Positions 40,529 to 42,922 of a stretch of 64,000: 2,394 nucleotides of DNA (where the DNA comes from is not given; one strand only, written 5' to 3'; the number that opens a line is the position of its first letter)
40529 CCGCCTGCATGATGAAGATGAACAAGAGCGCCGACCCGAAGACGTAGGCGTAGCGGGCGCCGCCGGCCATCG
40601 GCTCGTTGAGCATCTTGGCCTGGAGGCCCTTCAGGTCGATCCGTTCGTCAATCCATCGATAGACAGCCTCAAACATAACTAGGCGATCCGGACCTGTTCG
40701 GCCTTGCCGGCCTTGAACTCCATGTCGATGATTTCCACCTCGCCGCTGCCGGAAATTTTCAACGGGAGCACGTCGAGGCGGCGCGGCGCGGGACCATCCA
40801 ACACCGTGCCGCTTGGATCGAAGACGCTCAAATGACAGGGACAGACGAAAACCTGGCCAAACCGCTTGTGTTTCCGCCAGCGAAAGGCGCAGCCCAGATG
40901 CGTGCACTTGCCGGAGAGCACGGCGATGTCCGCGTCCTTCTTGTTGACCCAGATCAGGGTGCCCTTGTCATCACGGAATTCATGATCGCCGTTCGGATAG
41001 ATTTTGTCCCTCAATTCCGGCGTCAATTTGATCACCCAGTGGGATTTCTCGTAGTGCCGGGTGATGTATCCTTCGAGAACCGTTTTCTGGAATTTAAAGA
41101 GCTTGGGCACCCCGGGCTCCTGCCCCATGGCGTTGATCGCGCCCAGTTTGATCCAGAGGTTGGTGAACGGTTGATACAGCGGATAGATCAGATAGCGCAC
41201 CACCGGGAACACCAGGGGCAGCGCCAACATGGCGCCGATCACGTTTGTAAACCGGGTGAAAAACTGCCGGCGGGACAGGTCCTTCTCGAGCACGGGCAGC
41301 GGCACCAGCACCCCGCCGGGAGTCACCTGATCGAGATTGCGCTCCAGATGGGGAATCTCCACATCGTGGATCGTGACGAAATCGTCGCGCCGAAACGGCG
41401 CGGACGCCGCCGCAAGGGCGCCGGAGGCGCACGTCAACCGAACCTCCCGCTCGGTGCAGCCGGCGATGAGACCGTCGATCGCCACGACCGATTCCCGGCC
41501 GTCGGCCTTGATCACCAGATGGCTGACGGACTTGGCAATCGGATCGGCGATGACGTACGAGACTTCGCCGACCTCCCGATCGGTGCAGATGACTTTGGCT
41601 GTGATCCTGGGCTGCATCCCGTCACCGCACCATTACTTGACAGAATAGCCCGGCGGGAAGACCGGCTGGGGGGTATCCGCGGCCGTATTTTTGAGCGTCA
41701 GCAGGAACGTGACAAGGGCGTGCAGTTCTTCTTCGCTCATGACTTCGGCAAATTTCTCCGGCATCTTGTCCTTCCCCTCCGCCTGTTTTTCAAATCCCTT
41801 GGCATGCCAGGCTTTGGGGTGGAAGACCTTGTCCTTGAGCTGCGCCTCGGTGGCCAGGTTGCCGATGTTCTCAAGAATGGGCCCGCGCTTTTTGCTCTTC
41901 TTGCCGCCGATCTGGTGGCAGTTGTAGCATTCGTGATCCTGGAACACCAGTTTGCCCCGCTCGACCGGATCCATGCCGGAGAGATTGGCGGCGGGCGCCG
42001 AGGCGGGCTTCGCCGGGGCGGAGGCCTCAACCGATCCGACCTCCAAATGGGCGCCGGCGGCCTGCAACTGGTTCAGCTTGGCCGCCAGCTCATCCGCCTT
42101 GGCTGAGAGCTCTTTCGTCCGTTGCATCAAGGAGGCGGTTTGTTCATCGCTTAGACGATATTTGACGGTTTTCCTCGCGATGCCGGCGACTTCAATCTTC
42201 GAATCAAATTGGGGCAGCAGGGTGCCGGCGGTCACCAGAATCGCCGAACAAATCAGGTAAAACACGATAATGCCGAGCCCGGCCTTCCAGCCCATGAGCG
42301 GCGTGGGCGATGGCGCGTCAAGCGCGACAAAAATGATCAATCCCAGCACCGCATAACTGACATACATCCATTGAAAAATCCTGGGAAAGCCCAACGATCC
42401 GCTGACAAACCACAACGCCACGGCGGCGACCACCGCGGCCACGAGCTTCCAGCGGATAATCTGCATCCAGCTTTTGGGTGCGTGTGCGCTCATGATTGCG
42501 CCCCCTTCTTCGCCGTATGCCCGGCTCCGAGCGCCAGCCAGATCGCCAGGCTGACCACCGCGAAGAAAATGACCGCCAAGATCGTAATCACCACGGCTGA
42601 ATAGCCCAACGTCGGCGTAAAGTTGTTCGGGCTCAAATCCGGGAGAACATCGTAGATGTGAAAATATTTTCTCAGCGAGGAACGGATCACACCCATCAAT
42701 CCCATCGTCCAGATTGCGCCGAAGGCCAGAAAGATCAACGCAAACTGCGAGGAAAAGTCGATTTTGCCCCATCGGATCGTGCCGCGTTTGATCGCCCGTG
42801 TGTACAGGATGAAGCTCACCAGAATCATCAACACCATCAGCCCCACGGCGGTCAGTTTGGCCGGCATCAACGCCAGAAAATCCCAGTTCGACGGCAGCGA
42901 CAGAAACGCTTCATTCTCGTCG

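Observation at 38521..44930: Respiratory operon combining a CydA-like bd-like oxidase (no CydB) with complex III subunits and four c-type cytochromes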

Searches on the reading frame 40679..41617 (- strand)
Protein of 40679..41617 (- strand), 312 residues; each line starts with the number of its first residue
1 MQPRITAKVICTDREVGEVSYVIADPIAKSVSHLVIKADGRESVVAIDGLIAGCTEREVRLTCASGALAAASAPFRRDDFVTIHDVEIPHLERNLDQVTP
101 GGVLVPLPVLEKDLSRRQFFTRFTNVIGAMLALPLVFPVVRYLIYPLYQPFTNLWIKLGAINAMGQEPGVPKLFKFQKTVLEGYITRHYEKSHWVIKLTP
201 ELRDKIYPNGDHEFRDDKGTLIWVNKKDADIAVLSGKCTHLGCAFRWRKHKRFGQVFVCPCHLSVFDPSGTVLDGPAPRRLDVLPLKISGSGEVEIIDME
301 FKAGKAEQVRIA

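Call 3: search_protein_families(library=pfam, proteins=[window:40679-41617:-], max_evalue=0.01)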
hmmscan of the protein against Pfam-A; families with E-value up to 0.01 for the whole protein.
window:40679-41617:- (312 aa): 1 family
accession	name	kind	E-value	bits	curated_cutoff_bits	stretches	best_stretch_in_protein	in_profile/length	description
PF00355.32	Rieske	-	2.1e-09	37.6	20.3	1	220-284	24-87/88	Rieske [2Fe-2S] domain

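Call 4: search_protein_families(library=ncbifam, proteins=[window:40679-41617:-], max_evalue=0.01)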
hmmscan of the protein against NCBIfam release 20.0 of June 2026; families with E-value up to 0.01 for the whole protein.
window:40679-41617:- (312 aa): 6 families
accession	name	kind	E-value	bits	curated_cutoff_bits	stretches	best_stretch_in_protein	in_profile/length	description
NF045928.1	Cytb6fFeSPetC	equivalog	1.2e-17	63.8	250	1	225-296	95-163/179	cytochrome b6-f complex iron-sulfur subunit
TIGR01416.1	Rieske_proteo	equivalog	2.2e-17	63.6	97.4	1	115-295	2-174/176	ubiquinol-cytochrome c reductase iron-sulfur subunit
NF010001.0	PRK13474.1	subfamily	5.3e-17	61.7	154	1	224-289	92-155/178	cytochrome b6-f complex iron-sulfur subunit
TIGR02694.1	arsenite_ox_S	equivalog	1.5e-08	34.6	95.65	1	227-294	47-113/129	arsenate reductase (azurin) small subunit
NF050121.1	bc1_QcrA_actin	exception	6.3e-08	32.5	275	1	230-292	239-301/319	cytochrome bc1 complex Rieske iron-sulfur subunit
NF041174.1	SDX_Thmprot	equivalog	0.0025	18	170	1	215-274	20-78/109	sulredoxin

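Call 66: find_homologous_proteins(query=window:40679-41617:-)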
Query window:40679-41617:- (312 aa): 449 proteins with E <= 0.001 among 5013 candidates; the best 120 are listed.
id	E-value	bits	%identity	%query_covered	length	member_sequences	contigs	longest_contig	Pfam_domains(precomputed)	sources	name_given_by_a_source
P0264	1.3e-210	716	100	100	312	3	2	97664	PF00355.33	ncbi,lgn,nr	ncbi:MAG: ubiquinol-cytochrome c reductase iron-sulfur subunit [Nitrospirae bacterium]|nr:ubiquinol-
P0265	2.1e-168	578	78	100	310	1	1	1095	PF00355.33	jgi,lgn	-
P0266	5.3e-161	553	76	100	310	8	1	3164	PF00355.33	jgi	jgi:Rieske Fe-S protein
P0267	6.2e-157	540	75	100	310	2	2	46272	PF00355.33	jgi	-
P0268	1.0e-151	523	72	100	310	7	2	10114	PF00355.33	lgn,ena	-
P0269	1.2e-151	522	70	100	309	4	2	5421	PF00355.33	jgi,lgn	jgi:Rieske Fe-S protein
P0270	1.5e-134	466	67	100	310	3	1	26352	PF00355.33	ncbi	-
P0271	2.5e-134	466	66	100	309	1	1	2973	PF00355.33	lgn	-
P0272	1.9e-128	446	62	100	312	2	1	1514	PF00355.33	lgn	-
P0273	2.5e-127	443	62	100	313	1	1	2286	PF00355.33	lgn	-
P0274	3.2e-127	442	61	100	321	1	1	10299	PF00355.33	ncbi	ncbi:MAG: ubiquinol-cytochrome c reductase iron-sulfur subunit, partial [Nitrospirota bacterium]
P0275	2.1e-126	440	60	100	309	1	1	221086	PF00355.33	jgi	jgi:Rieske Fe-S protein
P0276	3.0e-126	439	63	100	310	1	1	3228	PF00355.33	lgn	-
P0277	7.7e-125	434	58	100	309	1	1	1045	PF00355.33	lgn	-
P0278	3.1e-124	432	59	100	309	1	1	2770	PF00355.33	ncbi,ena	-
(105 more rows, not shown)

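Call 73: find_encoding_contigs(protein=P0264, flank=10000, max_places=4)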
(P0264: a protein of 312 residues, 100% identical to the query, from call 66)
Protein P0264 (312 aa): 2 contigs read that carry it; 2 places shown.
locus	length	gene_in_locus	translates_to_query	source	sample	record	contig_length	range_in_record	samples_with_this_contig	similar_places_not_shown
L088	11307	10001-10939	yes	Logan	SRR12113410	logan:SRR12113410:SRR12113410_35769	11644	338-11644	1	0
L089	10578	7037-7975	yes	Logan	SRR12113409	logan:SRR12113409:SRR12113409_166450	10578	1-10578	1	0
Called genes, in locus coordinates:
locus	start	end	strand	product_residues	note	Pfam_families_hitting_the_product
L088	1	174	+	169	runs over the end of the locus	?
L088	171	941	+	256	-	PF12679:ABC2_membrane_2, PF12730:ABC2_membrane_4 (weak), PF12698:ABC2_membrane_3, PF13346:ABC2_membrane_5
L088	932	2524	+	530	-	PF23357:DUF7088, PF09822:ABC_transp_aux, PF14258:DUF4350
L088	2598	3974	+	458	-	PF14238:DUF4340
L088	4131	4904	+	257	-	PF01464:SLT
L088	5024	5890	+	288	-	-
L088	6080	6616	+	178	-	PF13620:CarboxypepD_reg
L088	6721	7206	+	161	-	PF00034:Cytochrom_C (weak), PF13442:Cytochrome_CBB3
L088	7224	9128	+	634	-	PF01654:Cyt_bd_oxida_I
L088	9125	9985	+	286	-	PF00034:Cytochrom_C, PF13442:Cytochrome_CBB3 (faint)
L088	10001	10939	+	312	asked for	PF00355:Rieske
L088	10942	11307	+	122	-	?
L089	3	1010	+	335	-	?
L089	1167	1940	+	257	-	PF01464:SLT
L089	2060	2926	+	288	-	-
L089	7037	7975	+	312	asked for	PF00355:Rieske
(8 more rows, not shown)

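Call 75: search_protein_families(library=pfam, alignment_id=A2, max_evalue=1)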
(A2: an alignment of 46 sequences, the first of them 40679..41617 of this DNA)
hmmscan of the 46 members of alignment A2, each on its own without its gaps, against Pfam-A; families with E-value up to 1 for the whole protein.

A. member 1, window:40679-41617:- (312 aa): 1 family
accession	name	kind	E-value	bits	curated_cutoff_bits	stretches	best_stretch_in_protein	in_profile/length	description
PF00355.32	Rieske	-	2.1e-09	37.6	20.3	1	220-284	24-87/88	Rieske [2Fe-2S] domain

B. families by the number of members that match (of 46 scanned): 16 families
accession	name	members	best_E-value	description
PF00355.32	Rieske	46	2.1e-10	Rieske [2Fe-2S] domain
PF05239.21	PRC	33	7.8e-05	PRC-barrel domain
PF02470.25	MlaD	12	0.025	MlaD protein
PF25471.1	TM_PetC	8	0.013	Iron-sulfur subunit PetC transmembrane anchor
PF09939.14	DUF2171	3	1.2e-05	Uncharacterized protein conserved in bacteria (DUF2171)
PF01058.29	Oxidored_q6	2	0.11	NADH ubiquinone oxidoreductase, 20 Kd subunit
PF24986.1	PRC_RimM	2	0.11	RimM PRC barrel domain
PF10399.14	UCR_Fe-S_N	1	0.013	Ubiquitinol-cytochrome C reductase Fe-S subunit TAT signal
PF25710.1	CrAss_Ring_3_4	1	0.019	Phage tail ring protein 3/4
PF04952.20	AstE_AspA_hybrid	1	0.052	AstE/AspA barrel-sandwich hybrid domain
PF02643.20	DUF192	1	0.061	Uncharacterized ACR, COG1430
PF06833.16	MdcE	1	0.072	Malonate decarboxylase gamma subunit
PF17845.7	FbpC_C_terminal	1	0.1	FbpC C-terminal regulatory nucleotide binding domain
PF12620.13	DUF3778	1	0.15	Protein of unknown function (DUF3778)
PF11305.13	DUF3107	1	0.16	Protein of unknown function (DUF3107)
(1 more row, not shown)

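Call 77: predict_structure(alignment_id=A2)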
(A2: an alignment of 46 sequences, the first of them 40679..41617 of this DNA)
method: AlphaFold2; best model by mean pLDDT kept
length: 312 residues; sequences in the alignment: 46
mean_pLDDT: 86.5   pTM: 0.55
mean pLDDT of the five models: 86.5, 81.0, 80.7, 80.6, 80.2
residues with pLDDT >= 90: 155; 70-90: 127; 50-70: 30; < 50: 0
segments of 3 or more residues with pLDDT < 50: none
pLDDT, mean of each block of 10 residues (from residue 1): 80 93 89 92 91 89 91 91 79 71 78 69 85 83 61 85 82 89 77 95 96 89 94 94 92 94 92 95 94 90 87 65
secondary structure, 60 per line:
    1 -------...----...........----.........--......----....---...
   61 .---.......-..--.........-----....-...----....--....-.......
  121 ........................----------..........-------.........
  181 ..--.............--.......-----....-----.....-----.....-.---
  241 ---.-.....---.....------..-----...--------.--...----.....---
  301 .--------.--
elements in order: E8-10 E15-25 E30-38 E41-46 E51-54 E58-61 H65-71 E80-82 H91-94 E103-106 H109-112 H114-144 E155-160 H161-164 E172-182 E185-197 H200-206 E212-215 E221-225 E231-235 E246-250 E254-258 E272-274 E286-288 E293-297

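Call 80: fold_search(model_id=the predicted structure, library=pdb)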
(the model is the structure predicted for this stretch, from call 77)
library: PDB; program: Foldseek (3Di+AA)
matches with E <= 10: 485; with E <= 0.001: 91
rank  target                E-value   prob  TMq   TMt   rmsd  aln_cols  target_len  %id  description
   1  2qjp_C                3.9e-07  1.00  0.31  0.49   8.3       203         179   21  Crystal structure of wild type rhodobacter sphaeroides with stigmatellin and antimycin inhibited (released 2007-12-25)
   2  2a06_R                4.8e-07  1.00  0.32  0.48  10.1       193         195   24  Bovine cytochrome bc1 complex with stigmatellin bound (released 2005-06-21)
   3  6nin_C                5.4e-07  1.00  0.32  0.52   8.1       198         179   21  Rhodobacter sphaeroides bc1 with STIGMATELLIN A (released 2019-06-19)
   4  9fq7_3H               5.7e-07  1.00  0.27  0.26  15.9       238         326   20  Perkinsus marinus Respiratory supercomplex CII2CIII2CIV2 in c1 sate (released 2025-07-02)
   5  6nhh_C                6.4e-07  1.00  0.27  0.45  11.0       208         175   20  Rhodobacter sphaeroides bc1 with azoxystrobin (released 2019-06-19)
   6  8bel_D                8.0e-07  1.00  0.30  0.47  10.0       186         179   25  Cryo-EM structure of the Arabidopsis thaliana I+III2 supercomplex (CIII membrane domain) (released 2023-01-11)
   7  8bpx_AD               8.0e-07  1.00  0.30  0.44  10.0       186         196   25  Cryo-EM structure of the Arabidopsis thaliana I+III2 supercomplex (Complete composition) (released 2023-01-25)
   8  8asi_E                1.1e-06  1.00  0.31  0.48   8.1       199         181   22  Four subunit cytochrome b-c1 complex from Rhodobacter sphaeroides in native nanodiscs - consensus refinement in the b- (released 2023-03-15)
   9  8bpx_BD               1.1e-06  1.00  0.31  0.45   9.7       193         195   23  Cryo-EM structure of the Arabidopsis thaliana I+III2 supercomplex (Complete composition) (released 2023-01-25)
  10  8ovc_M                1.2e-06  1.00  0.33  0.28  12.5       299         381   16  Respiratory supercomplex (III2-IV2) from Mycobacterium smegmatis (released 2024-07-17)
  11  9h8t_A                1.2e-06  1.00  0.31  0.46  10.6       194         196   22  Cryo-EM structure of the atovaquone-inhibited Complex III from the Chlorocebus sabaeus respirasome (released 2025-07-02)
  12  8ovd_G                1.2e-06  1.00  0.32  0.27  12.3       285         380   16  Respiratory supercomplex (III2-IV2) from Mycobacterium smegmatis (released 2024-07-17)
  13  8smr_C                1.4e-06  1.00  0.26  0.39  14.2       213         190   22  cytochrome bc1-cbb3 supercomplex from Pseudomonas aeruginosa (released 2023-10-11)
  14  9gy6_M                1.9e-06  1.00  0.33  0.28  12.5       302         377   18  Mycobacterial cytochrome bc1:aa3 with inhibitor (released 2025-04-09)
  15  5xte_C                2.1e-06  1.00  0.29  0.43  14.9       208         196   20  Cryo-EM structure of human respiratory complex III (cytochrome bc1 complex) (released 2017-08-30)
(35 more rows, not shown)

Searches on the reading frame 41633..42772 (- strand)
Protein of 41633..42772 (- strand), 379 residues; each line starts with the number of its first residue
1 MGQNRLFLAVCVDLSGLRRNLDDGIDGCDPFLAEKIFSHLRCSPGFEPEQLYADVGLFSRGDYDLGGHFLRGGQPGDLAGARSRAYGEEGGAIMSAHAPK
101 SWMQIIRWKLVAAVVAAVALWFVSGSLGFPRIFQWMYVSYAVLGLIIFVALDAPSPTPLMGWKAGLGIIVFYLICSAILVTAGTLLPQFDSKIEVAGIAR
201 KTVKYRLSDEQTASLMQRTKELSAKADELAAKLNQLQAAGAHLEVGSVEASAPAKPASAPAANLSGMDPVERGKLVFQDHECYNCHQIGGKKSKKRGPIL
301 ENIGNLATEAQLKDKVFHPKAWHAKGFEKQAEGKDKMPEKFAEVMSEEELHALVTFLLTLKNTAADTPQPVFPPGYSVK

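Call 3: search_protein_families(library=pfam, proteins=[window:41633-42772:-], max_evalue=0.01)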
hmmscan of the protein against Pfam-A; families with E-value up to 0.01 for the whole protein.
window:41633-42772:- (379 aa): 2 families
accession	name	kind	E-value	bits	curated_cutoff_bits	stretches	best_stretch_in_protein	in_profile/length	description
PF00034.26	Cytochrom_C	-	9.4e-12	46.5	21.3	1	270-361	1-90/90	Cytochrome c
PF13442.11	Cytochrome_CBB3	-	1.7e-05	25.5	27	1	270-357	3-68/68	Cytochrome C oxidase, cbb3-type, subunit III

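Call 4: search_protein_families(library=ncbifam, proteins=[window:41633-42772:-], max_evalue=0.01)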
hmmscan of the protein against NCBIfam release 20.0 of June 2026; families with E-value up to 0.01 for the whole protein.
window:41633-42772:- (379 aa): 3 families
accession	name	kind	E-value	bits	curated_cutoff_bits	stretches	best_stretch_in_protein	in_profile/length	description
TIGR04485.1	thiosulf_SoxX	equivalog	5.8e-07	30.1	61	1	281-360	4-78/78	sulfur oxidation c-type cytochrome SoxX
TIGR02603.1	CxxCH_TIGR02603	domain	9.5e-06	25.7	68.15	1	270-330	3-61/134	putative heme-binding domain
NF011054.0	PRK14486.1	equivalog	0.002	17.7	447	1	227-362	174-292/294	putative bifunctional cbb3-type cytochrome c oxidase subunit II/cytochrome c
